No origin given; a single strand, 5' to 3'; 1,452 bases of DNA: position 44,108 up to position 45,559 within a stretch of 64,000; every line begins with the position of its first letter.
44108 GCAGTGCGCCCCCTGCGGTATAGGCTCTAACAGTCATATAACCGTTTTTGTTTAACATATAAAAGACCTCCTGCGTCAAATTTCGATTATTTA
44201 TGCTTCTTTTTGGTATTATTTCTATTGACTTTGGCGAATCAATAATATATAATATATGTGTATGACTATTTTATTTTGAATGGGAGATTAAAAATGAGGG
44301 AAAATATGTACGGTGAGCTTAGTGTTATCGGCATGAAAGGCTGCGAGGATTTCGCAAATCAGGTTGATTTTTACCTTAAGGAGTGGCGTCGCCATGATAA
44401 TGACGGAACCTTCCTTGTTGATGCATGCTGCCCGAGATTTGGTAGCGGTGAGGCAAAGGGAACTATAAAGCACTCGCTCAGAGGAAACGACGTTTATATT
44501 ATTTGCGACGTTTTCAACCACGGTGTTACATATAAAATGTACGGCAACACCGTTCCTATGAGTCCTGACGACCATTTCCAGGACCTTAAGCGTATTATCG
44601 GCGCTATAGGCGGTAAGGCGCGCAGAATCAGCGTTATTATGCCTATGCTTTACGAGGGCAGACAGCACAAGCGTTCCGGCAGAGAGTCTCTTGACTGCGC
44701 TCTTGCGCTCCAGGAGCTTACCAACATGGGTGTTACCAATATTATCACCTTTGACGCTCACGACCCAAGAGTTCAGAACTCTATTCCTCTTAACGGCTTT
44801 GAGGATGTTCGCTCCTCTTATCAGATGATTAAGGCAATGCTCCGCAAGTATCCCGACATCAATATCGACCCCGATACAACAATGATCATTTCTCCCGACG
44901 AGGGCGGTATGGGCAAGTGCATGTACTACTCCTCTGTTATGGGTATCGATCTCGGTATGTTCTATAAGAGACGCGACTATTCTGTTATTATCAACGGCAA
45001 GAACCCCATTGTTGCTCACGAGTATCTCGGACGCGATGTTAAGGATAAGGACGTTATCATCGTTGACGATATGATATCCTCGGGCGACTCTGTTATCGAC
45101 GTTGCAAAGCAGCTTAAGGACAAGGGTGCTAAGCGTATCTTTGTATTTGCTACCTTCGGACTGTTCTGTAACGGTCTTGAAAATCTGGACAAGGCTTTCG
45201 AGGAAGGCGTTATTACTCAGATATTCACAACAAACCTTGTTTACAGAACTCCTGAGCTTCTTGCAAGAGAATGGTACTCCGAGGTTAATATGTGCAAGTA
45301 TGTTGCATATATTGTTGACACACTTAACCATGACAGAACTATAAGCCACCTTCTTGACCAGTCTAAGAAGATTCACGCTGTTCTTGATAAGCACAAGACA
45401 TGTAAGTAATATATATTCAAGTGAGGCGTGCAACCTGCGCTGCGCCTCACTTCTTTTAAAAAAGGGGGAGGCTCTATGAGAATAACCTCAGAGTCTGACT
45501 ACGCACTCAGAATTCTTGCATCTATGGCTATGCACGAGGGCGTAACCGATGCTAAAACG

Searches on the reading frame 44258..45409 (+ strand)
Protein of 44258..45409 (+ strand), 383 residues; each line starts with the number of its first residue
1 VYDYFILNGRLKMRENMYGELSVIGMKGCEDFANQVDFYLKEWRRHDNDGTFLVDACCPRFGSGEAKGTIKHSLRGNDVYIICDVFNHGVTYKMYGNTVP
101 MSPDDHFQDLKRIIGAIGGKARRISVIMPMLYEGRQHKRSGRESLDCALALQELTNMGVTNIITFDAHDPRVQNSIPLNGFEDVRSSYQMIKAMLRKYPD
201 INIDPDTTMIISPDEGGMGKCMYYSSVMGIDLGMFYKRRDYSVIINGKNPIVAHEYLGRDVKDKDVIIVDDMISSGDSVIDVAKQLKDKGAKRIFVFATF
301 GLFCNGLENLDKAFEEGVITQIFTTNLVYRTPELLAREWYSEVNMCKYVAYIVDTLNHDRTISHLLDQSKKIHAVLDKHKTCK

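Call 59: search_protein_families(library=pfam, proteins=[window:44258-45409:+], max_evalue=0.00001)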
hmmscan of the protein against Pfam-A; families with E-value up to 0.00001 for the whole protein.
window:44258-45409:+ (383 aa): 3 families
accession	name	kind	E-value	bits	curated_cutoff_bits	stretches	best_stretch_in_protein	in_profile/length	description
PF13793.12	Pribosyltran_N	-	6.1e-18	65.2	25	1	23-158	3-117/117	N-terminal domain of ribose phosphate pyrophosphokinase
PF14572.12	Pribosyl_synth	-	7.7e-11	42.7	27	1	259-363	79-180/184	Phosphoribosyl synthetase-associated domain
PF00156.33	Pribosyltran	-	7.9e-11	42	26.3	1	201-294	26-118/158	Phosphoribosyl transferase domain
